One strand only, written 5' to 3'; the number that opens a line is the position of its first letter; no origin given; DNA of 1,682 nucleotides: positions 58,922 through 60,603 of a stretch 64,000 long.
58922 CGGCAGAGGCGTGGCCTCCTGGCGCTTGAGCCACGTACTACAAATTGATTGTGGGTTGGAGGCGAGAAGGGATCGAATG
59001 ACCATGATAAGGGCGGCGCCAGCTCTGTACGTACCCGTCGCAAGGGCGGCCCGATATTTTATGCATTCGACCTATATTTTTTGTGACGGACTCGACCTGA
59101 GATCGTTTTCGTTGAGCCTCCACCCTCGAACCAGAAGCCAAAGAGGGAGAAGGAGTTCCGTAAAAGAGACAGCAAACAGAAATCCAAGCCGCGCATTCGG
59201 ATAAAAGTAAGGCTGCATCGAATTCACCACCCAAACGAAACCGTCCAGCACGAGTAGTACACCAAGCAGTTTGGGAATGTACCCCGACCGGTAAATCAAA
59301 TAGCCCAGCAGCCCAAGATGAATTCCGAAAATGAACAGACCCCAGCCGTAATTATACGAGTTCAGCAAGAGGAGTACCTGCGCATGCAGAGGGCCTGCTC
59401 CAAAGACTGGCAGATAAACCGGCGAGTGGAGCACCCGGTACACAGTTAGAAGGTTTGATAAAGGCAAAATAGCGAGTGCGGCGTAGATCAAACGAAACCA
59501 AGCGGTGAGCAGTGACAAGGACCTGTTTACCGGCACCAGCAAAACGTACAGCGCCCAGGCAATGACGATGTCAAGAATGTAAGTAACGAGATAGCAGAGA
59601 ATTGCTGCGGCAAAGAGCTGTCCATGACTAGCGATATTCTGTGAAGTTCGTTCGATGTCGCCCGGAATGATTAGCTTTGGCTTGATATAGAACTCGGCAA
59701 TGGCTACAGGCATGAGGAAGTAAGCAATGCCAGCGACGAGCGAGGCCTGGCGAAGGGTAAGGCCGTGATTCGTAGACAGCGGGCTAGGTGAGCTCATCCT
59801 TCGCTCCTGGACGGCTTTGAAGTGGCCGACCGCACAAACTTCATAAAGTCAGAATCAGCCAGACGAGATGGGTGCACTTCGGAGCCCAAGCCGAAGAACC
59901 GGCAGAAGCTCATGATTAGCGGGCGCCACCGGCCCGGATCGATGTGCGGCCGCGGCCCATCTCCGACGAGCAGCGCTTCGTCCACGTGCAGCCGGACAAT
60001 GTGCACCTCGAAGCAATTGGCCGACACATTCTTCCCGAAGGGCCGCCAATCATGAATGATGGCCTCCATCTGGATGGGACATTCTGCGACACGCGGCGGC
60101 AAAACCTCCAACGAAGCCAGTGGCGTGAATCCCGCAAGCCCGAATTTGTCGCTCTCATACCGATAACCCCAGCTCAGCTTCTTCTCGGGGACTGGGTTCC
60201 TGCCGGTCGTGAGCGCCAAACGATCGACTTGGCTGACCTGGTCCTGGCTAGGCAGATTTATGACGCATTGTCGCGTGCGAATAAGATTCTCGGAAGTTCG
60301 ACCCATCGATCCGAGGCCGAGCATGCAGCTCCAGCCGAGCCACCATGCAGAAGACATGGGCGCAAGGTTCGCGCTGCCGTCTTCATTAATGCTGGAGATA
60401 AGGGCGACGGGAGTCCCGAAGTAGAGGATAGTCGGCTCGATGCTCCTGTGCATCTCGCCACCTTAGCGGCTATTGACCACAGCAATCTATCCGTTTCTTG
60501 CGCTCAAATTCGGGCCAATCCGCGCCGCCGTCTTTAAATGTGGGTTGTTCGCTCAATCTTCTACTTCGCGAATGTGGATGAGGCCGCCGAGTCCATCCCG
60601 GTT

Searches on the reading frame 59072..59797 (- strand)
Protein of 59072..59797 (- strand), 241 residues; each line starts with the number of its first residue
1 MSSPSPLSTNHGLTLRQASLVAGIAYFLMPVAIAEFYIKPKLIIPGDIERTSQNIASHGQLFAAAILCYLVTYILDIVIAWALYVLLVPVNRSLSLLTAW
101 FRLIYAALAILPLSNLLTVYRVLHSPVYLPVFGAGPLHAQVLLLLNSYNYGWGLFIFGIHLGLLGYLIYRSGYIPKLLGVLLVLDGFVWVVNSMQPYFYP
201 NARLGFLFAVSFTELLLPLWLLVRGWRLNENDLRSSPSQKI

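Call 26: search_protein_families(library=pfam, proteins=[window:59072-59797:-], max_evalue=0.0001)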
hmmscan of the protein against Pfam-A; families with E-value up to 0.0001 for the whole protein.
window:59072-59797:- (241 aa): 1 family
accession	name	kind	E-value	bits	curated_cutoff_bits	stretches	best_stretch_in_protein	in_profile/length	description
PF14329.11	DUF4386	-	1e-41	143.6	27.6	1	21-225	1-210/210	Domain of unknown function (DUF4386)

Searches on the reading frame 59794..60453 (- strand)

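Call 26: search_protein_families(library=pfam, proteins=[window:59794-60453:-], max_evalue=0.0001)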
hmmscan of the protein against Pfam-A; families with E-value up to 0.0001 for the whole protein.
window:59794-60453:- (219 aa): 1 family
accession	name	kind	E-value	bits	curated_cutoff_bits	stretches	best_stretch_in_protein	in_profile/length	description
PF01613.24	Flavin_Reduct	-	6.1e-13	49.6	27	1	12-160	4-136/153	Flavin reductase like domain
